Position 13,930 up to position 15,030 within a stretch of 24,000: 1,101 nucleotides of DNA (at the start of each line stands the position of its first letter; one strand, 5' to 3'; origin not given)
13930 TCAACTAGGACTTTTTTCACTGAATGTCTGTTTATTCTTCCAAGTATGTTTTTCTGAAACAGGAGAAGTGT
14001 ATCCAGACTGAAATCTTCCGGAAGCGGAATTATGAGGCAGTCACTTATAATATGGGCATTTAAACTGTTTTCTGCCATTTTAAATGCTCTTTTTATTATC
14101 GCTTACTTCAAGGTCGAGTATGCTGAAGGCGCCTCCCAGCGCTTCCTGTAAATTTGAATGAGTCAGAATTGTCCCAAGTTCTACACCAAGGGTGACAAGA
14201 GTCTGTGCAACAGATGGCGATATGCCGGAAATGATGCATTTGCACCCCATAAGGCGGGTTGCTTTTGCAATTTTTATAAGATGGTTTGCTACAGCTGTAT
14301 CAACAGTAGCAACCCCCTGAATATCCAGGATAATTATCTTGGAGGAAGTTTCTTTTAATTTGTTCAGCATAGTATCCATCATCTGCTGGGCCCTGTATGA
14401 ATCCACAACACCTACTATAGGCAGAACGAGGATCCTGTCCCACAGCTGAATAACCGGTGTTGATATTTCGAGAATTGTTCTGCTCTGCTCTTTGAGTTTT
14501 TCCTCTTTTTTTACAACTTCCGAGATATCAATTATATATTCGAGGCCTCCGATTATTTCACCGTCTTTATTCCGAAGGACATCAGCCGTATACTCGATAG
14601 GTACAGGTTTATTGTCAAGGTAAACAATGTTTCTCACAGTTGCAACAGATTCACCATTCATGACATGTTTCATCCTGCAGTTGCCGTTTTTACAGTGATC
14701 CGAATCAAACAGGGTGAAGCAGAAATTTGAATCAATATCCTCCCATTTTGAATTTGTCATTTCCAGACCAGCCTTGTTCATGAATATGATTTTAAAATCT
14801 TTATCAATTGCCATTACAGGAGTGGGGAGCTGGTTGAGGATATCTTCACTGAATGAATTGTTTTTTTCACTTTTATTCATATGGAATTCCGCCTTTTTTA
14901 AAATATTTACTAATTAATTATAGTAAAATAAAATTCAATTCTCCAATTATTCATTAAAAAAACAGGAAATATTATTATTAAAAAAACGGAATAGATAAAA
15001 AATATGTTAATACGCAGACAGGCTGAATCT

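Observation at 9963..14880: Stressosome-type RsbR-RsbS-RsbT-RsbX cassette chained to a hybrid histidine kinase instead of a sigma-factor output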

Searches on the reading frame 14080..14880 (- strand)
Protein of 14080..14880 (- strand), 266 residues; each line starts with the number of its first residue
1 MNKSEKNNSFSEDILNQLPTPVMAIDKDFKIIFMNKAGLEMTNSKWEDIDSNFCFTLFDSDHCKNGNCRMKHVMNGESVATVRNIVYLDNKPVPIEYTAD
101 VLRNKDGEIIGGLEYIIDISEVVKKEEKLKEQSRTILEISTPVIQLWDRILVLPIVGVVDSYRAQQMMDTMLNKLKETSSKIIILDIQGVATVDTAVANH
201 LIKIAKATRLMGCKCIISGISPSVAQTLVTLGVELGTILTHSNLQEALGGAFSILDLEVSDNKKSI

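Call 3: search_protein_families(library=pfam, proteins=[window:14080-14880:-], max_evalue=0.01)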
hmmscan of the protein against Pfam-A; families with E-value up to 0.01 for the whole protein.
window:14080-14880:- (266 aa): 6 families
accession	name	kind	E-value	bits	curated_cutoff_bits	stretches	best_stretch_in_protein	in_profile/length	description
PF01740.26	STAS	-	1.4e-16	60.6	22.6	1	147-247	7-106/106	STAS domain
PF08448.16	PAS_4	-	3.7e-09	37.2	23.1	1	15-123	1-109/110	PAS fold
PF13426.13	PAS_9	-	7e-09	36.3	27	1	21-121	3-103/103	PAS domain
PF13188.13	PAS_8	-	7.4e-06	26.1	21.8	1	12-54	4-44/65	PAS domain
PF00989.32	PAS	-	9.5e-06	26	22.6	1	13-111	5-105/113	PAS fold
PF13466.11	STAS_2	-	0.0062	17.1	29.2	1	155-233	3-79/80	STAS domain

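Call 4: search_protein_families(library=ncbifam, proteins=[window:14080-14880:-], max_evalue=0.01)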
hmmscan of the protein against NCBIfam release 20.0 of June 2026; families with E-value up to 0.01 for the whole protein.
window:14080-14880:- (266 aa): 8 families
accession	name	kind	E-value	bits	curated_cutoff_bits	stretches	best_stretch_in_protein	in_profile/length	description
NF052652.1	YtvA_fam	equivalog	1.4e-28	100.1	250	1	27-248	21-243/243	YtvA family blue-light photoreceptor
NF008468.0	PRK11360.1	equivalog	1.6e-07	30.1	646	1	7-134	266-392/616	two-component system sensor histidine kinase AtoS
TIGR00377.1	ant_ant_sig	superfamily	7e-05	22.7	53.45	1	148-230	11-93/108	anti-sigma factor antagonist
TIGR00229.1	sensory_box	domain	0.0001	22.4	22.9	1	12-129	8-126/126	PAS domain S-box protein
TIGR02886.1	spore_II_AA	equivalog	0.00023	21.1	114.75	1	148-247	7-105/106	anti-sigma F factor antagonist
NF033618.0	mlaB_1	equivalog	0.0013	19.1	90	1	165-231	20-85/94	lipid asymmetry maintenance protein MlaB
NF047497.1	HK_LIC_12097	equivalog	0.0017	17.2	500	1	11-78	13-81/367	LIC_12097 family sensor histidine kinase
TIGR00815.1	sulP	subfamily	0.0098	14.4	380.45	0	170-232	477-548/565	sulfate permease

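Call 8: search_solved_structures(query=window:14080-14880:-, max_evalue=1, show_alignments=3)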
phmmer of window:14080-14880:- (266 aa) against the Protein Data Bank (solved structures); distinct sequences matched with E-value up to 1: 24.
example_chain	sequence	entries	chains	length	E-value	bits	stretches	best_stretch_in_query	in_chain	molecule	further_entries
7o0i_B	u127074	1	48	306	1.3e-45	159.1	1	127-262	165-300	Anti-anti-sigma factor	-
6qcm_CD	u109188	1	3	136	1.2e-26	97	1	131-259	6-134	RsbR protein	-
9o3o_A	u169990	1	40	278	1.8e-26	96.4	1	129-261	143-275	STAS domain-containing protein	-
9o4r_A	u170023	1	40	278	2e-26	96.3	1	129-261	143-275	RsbR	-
7b0u_A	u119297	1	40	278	2.1e-26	96.2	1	129-261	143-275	RsbR protein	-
9o5l_A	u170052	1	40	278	2.4e-26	96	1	129-261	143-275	STAS domain-containing protein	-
6qcm_CB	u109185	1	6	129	2.8e-26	95.8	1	136-259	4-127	RsbR protein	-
6qcm_AB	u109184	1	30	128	3.5e-26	95.5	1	136-259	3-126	RsbR protein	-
9o3z_A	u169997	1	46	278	9e-26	94.1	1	129-261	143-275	RsbR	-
9o4h_A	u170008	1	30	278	1.2e-25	93.7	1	129-261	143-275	RsbR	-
6qcm_AD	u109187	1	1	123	2.8e-19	72.9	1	131-242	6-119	RsbR protein,RsbR protein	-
2mwg_A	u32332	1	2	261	1.8e-17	66.9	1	27-248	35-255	Blue-light photoreceptor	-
6qcm_A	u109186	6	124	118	6.2e-14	55.4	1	141-248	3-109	RsbS protein | RsbT antagonist protein RsbS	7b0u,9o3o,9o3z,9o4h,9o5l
9o4r_a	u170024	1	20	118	8.5e-14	54.9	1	141-248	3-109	RsbT antagonist protein RsbS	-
6jhk_A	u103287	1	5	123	2.7e-13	53.3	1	141-248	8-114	RsbS negative regulator of sigma-B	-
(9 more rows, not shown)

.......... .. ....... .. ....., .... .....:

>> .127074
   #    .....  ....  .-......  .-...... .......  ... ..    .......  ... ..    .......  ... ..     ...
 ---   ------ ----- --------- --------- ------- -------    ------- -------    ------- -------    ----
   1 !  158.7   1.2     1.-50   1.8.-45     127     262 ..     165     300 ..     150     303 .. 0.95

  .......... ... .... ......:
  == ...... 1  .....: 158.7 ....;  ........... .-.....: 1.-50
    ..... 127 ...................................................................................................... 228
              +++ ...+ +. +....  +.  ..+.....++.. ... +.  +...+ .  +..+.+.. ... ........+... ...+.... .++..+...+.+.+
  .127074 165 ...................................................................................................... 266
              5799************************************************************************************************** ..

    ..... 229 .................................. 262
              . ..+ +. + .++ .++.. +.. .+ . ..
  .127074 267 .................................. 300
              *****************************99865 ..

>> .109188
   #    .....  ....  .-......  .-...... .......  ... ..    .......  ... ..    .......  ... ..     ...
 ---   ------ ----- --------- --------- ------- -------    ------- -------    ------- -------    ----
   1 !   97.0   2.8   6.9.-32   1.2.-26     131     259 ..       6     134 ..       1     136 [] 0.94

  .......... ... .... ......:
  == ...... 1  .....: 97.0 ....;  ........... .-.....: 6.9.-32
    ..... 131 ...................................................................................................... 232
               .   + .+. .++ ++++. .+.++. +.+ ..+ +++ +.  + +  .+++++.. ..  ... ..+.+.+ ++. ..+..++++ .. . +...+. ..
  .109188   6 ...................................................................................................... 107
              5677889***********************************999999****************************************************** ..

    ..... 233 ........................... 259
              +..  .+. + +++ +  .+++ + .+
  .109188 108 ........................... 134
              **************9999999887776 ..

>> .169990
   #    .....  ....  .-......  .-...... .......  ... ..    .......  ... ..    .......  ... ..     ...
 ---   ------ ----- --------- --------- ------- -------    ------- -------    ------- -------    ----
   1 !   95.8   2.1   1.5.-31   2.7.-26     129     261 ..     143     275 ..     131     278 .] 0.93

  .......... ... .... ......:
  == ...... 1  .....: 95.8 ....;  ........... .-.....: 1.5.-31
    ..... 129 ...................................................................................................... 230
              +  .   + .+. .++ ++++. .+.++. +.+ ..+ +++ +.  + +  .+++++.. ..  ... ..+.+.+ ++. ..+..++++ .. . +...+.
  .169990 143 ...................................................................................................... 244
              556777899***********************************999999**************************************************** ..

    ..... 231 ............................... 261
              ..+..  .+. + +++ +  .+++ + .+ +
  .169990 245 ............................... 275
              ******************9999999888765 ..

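Call 38: find_related_loci(query=A2, collection=genome_contigs, flank=10000)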
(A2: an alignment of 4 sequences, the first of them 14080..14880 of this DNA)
Query A2 (266 aa) in genome_contigs; peptide patterns used: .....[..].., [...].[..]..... (x = any residue, [..] = any of these).
600 stretches matched a pattern (row limit reached: there are more); 14 encode a relative of the query (tblastn E <= 1e-3); 14 distinct loci.
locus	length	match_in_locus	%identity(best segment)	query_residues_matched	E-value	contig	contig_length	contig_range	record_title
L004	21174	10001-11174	67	1-259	7e-117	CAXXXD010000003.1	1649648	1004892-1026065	MAG: Oceanispirochaeta sp. isolate aeacc017-5aeb-41c1-ba2d-d30721ebb7db genome assembly, contig: contig_3, whole genome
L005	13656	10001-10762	67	7-260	8e-117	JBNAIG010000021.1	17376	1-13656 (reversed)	MAG: Spirochaetaceae bacterium isolate JB066 k141_247024, whole genome shotgun sequence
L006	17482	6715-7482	65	7-262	1e-114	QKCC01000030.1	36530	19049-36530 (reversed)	MAG: Spirochaetales bacterium isolate SZUA-414 scaffold_2161, whole genome shotgun sequence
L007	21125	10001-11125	64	5-260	2e-113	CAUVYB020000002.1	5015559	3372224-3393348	MAG: Oceanispirochaeta sp. isolate ad914ab2-c474-4686-8d91-9d01a62ebd63 genome assembly, contig: contig_2, whole genome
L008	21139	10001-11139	64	11-263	6e-112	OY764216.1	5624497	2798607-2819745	MAG: Spirochaetia bacterium isolate 151cca69-ec02-4520-8068-0d6d6324a753 genome assembly, chromosome: 1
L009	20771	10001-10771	62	7-263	1e-105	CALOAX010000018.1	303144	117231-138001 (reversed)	MAG: Desulfolunaceae bacterium isolate LOGT_bin.0083 genome assembly, contig: contig_13212, whole genome shotgun sequenc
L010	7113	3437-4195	62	7-259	2e-101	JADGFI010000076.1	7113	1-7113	MAG: Desulfobacteraceae bacterium isolate OB14 NODE_76_length_7113_cov_6.460631, whole genome shotgun sequence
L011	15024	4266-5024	60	7-259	2e-99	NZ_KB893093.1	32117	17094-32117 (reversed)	Desulfobacter curvatus DSM 3379 B147DRAFT_scaffold_62.63, whole genome shotgun sequence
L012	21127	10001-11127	60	7-259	4e-99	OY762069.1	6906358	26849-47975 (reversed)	MAG: uncultured Desulfobacter sp. isolate 00b13672-1c6a-4f01-9bd3-5d9cfdb0d95e genome assembly, chromosome: 1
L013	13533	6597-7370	60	5-261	6e-96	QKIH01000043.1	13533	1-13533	MAG: Desulfobulbaceae bacterium isolate SZUA-575 scaffold_14415, whole genome shotgun sequence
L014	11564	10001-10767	68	5-259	1e-84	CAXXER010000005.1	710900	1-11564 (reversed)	MAG: uncultured Desulfobacter sp. isolate eeee0e93-5446-4477-9f5f-6eee70e6e39d genome assembly, contig: contig_5, whole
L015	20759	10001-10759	62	7-259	4e-106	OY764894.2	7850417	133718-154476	MAG: uncultured Desulfobacterium sp. isolate 35125921-b51f-40db-957b-bccbeeb29ead genome assembly, chromosome: 1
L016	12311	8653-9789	45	14-264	2e-72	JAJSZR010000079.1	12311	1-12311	MAG: Deltaproteobacteria bacterium isolate NA091R45FWG174 FWG174_SeepSRB2_contig079_0012311bp, whole genome shotgun sequ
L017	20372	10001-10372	40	142-265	1e-29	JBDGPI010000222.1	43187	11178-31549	MAG: bacterium isolate DAL-3Gt_29_1_96C5R DAL-3Gt_29_1_96C5R_224, whole genome shotgun sequence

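Call 66: search_dna_similar(query=window:14080-14880:-, collection=plasmids, mode=protein, max_evalue=1e-10, max_rows=30)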
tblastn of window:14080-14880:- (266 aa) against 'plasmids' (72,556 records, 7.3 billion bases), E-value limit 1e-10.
Records with a match: 175; places in all: 210; records where one place covers at least 80% of the query: 10.
Best place of each record, by identity: <60% 175.
By first word of the organism name: Priestia 60; Phaeobacter 58; Deinococcus 17; Streptomyces 8; Vibrio 4; Listeria 3; Variovorax 2; Cytobacillus 2; Niallia 2; Bacillus 2; and 16 more.
By predicted mobility (MOB-suite, as given by PLSDB): non-mobilizable 141; mobilizable 33; conjugative 1.
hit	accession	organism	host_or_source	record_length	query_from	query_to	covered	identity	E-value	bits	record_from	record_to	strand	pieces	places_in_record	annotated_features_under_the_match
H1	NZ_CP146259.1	Priestia megaterium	Nicotiana tabacum L.,Cell ...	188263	9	256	93%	31.9%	8e-21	171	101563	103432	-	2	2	STAS domain-containing protein (x2)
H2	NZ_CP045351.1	Vibrio aquimaris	pure culture,Non-filtered water from ...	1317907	89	263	66%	45.1%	3e-42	160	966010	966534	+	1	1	none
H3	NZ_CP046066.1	Vibrio sp. THAF191d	pure culture,Surface of a polyethylene ...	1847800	132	264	50%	56.4%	2e-41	158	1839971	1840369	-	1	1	none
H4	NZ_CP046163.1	Vibrio sp. THAF191c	pure culture,Surface of a polyethylene ...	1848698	132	264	50%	56.4%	2e-41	158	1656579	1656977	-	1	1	none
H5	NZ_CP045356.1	Vibrio sp. THAF64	pure culture,Surface of a sandy ...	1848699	132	264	50%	56.4%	2e-41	158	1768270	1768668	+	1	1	none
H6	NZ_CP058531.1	Halobaculum halophilum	cell culture,sediment in salt lake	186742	32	255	84%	33.1%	1e-21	100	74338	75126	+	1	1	STAS domain-containing protein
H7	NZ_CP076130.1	Flammeovirga kamogawensis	single bacterial isolate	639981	132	259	48%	57.8%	3e-36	143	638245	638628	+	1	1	protoglobin domain-containing protein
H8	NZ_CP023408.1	Streptomyces fungicidicus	Pig,cell culture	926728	47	249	76%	35.1%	3e-33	134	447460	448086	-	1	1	STAS domain-containing protein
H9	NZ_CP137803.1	Priestia megaterium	Bacillus megaterium assembly,Arshan ...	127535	23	248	85%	29.6%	7e-19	93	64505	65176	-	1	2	PAS domain S-box protein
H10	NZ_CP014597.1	Salipiger sp. CCB-MM3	mangrove soil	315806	132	252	45%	52.1%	5e-37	145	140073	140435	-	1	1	STAS domain-containing protein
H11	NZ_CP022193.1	Alloyangia pacifica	cell culture,oil-contaminated sediment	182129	132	252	45%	52.1%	6e-37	145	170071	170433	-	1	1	STAS domain-containing protein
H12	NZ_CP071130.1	Caballeronia sp. M1242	Homo sapiens,ETA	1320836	132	248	44%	53.8%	4e-32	131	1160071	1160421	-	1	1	none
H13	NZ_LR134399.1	Listeria monocytogenes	Homo sapiens,Vein blood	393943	27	248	83%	28.1%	2e-12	74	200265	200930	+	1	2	blue-light photoreceptor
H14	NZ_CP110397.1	Paraburkholderia sp. D15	lichen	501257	132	259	48%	48.4%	1e-31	130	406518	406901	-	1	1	STAS domain-containing protein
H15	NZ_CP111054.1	Chondrinema litorale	Seaweed,red alga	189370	132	262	49%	47.3%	9e-34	136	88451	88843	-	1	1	STAS domain-containing protein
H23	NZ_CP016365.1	Phaeobacter porticola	cell culture,barnacle at wood pile-on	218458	138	263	47%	46.8%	5e-35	140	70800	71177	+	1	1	STAS domain-containing protein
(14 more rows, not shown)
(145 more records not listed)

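Call 67: get_annotated_region(hit=H3, flank=9000)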
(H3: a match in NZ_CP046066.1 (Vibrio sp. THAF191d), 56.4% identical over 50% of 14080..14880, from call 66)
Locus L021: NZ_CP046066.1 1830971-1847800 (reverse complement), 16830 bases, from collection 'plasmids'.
description: Vibrio sp. THAF191d plasmid pTHAF191d_b, complete sequence
organism: Vibrio sp. THAF191d (NCBI taxid 2661922)
taxonomy: Bacteria; Pseudomonadota; Gammaproteobacteria; Vibrionales; Vibrionaceae; Vibrio; Vibrio sp. THAF191d
host: -; source: pure culture,Surface of a polyethylene microplastic particle present in tank 6 of a marine aquarium ...; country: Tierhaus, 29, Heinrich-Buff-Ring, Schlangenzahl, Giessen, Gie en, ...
typing (MOB-suite, as given by PLSDB): non-mobilizable
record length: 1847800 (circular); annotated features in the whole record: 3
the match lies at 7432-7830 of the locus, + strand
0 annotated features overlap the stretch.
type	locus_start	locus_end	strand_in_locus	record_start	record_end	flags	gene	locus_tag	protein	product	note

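Call 68: get_annotated_region(hit=H2, flank=9000)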
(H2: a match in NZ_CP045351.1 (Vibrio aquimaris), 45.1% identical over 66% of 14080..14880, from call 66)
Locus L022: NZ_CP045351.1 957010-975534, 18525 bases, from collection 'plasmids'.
description: Vibrio aquimaris strain THAF100 plasmid pTHAF100_a, complete sequence
organism: Vibrio aquimaris (NCBI taxid 2587862)
taxonomy: Bacteria; Pseudomonadota; Gammaproteobacteria; Vibrionales; Vibrionaceae; Vibrio; Vibrio aquimaris
host: -; source: pure culture,Non-filtered water from the water column of tank 6 of a marine aquarium containing stony-coral ...; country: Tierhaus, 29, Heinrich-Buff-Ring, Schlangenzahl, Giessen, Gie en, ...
typing (MOB-suite, as given by PLSDB): non-mobilizable
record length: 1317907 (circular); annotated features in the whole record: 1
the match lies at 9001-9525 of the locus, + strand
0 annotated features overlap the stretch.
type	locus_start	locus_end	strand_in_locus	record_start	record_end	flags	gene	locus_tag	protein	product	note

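Call 69: get_annotated_region(hit=H7, flank=9000)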
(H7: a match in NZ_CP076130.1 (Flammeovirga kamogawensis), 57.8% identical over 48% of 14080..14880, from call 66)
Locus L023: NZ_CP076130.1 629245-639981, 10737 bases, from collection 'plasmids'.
description: Flammeovirga kamogawensis strain YS10 plasmid p1, complete sequence
organism: Flammeovirga kamogawensis (NCBI taxid 373891)
taxonomy: Bacteria; Bacteroidota; Cytophagia; Cytophagales; Flammeovirgaceae; Flammeovirga; Flammeovirga kamogawensis
host: -; source: single bacterial isolate; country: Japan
typing (MOB-suite, as given by PLSDB): non-mobilizable
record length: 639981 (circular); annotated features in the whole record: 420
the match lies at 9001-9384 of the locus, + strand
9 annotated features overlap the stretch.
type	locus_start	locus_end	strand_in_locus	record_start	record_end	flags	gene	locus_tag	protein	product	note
CDS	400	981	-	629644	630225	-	-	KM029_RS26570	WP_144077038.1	helix-turn-helix domain-containing protein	-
CDS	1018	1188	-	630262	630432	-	-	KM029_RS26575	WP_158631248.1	hypothetical protein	-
CDS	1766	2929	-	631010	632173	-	-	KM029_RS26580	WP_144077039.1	PatB family C-S lyase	GO:0009058 - biosynthetic process [Evidence IEA]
CDS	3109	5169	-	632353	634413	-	-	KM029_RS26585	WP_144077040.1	T9SS type A sorting domain-containing protein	-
CDS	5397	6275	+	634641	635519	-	-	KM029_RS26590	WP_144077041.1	DUF302 domain-containing protein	-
CDS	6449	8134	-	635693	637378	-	-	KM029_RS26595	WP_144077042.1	glycoside hydrolase family 43 protein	-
CDS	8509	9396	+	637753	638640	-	-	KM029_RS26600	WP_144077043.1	protoglobin domain-containing protein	-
CDS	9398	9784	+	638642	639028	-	-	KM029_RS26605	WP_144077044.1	STAS domain-containing protein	-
CDS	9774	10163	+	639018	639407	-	-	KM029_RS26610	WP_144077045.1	ATP-binding protein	-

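Call 71: get_annotated_region(hit=H10, flank=9000)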
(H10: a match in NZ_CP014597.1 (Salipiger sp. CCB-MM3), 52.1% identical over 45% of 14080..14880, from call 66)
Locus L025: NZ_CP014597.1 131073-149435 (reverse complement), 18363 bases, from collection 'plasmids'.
description: Salipiger sp. CCB-MM3 plasmid unnamed1, complete sequence
organism: Salipiger sp. CCB-MM3 (NCBI taxid 1792508)
taxonomy: Bacteria; Pseudomonadota; Alphaproteobacteria; Rhodobacterales; Roseobacteraceae; Salipiger; Salipiger sp. CCB-MM3
host: -; source: mangrove soil; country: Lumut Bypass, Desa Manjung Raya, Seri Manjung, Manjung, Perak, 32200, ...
typing (MOB-suite, as given by PLSDB): non-mobilizable
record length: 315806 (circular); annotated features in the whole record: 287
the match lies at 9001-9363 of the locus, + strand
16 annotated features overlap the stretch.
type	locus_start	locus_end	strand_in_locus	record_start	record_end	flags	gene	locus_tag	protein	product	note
CDS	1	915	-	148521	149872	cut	-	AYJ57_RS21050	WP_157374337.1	IS3 family transposase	-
CDS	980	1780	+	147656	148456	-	-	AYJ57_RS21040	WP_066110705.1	hypothetical protein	-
CDS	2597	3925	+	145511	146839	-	-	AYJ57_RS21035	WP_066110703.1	type VI secretion protein ImpB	-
CDS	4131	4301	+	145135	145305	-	-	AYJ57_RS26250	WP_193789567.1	hypothetical protein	-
CDS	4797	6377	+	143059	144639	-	-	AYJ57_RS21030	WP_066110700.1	sodium:solute symporter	-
CDS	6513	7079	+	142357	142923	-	-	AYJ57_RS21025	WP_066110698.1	hypothetical protein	-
CDS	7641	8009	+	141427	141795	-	-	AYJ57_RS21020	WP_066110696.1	response regulator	GO:0000160 - phosphorelay signal transduction system [Evidence IEA]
CDS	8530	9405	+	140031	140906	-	-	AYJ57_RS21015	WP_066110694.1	STAS domain-containing protein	-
CDS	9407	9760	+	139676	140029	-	-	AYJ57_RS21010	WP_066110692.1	STAS domain-containing protein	-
CDS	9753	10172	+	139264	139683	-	-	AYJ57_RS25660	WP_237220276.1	ATP-binding protein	-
CDS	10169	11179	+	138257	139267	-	-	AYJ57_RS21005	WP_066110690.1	ATP-binding SpoIIE family protein phosphatase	-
CDS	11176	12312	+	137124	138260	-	-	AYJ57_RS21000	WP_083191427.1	ATP-binding protein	-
CDS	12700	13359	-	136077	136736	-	-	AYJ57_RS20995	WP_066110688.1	class I SAM-dependent methyltransferase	-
CDS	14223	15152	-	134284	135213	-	-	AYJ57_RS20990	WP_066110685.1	hypothetical protein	-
CDS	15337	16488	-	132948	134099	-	-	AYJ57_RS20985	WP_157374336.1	hypothetical protein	-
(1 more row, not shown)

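Call 72: get_annotated_region(hit=H23, flank=9000)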
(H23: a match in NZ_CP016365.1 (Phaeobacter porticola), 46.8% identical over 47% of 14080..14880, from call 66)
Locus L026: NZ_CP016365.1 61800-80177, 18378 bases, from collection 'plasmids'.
description: Phaeobacter porticola strain P97 plasmid pP97_a, complete sequence
organism: Phaeobacter porticola (NCBI taxid 1844006)
taxonomy: Bacteria; Pseudomonadota; Alphaproteobacteria; Rhodobacterales; Roseobacteraceae; Phaeobacter; Phaeobacter porticola
host: -; source: cell culture,barnacle at wood pile-on; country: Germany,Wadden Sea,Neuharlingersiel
typing (MOB-suite, as given by PLSDB): non-mobilizable; replicon rep_cluster_377
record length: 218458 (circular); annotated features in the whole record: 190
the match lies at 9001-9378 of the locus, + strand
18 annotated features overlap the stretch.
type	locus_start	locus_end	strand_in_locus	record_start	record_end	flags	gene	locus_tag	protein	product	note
CDS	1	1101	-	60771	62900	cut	-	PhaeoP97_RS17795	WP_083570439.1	YjbH domain-containing protein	-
CDS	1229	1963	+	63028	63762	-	-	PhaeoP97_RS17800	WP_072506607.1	metallophosphoesterase family protein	-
CDS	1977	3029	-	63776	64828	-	-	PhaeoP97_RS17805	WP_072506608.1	heparan-alpha-glucosaminide N-acetyltransferase domain-containing protein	-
CDS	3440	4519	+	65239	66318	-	-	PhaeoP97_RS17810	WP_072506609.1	calcium-binding protein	-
CDS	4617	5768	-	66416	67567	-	-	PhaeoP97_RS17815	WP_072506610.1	lytic murein transglycosylase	-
CDS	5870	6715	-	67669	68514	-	-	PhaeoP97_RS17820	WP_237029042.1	ATP-dependent Clp protease proteolytic subunit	-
CDS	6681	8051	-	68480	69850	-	-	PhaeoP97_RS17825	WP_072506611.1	hypothetical protein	-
CDS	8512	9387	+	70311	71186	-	-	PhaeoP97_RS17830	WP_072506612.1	STAS domain-containing protein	-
CDS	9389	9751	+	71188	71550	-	-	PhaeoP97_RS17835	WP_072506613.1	STAS domain-containing protein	-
CDS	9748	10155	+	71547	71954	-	-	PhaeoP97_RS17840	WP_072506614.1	ATP-binding protein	-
CDS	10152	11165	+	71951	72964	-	-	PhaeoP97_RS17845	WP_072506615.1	ATP-binding protein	-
CDS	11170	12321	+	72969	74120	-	-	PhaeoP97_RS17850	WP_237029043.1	ATP-binding protein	-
CDS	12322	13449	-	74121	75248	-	-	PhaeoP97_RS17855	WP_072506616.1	amidohydrolase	-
CDS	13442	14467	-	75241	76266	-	-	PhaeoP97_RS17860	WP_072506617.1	pyridoxal-phosphate dependent enzyme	-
CDS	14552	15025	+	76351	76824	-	-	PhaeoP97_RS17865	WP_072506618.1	Lrp/AsnC family transcriptional regulator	-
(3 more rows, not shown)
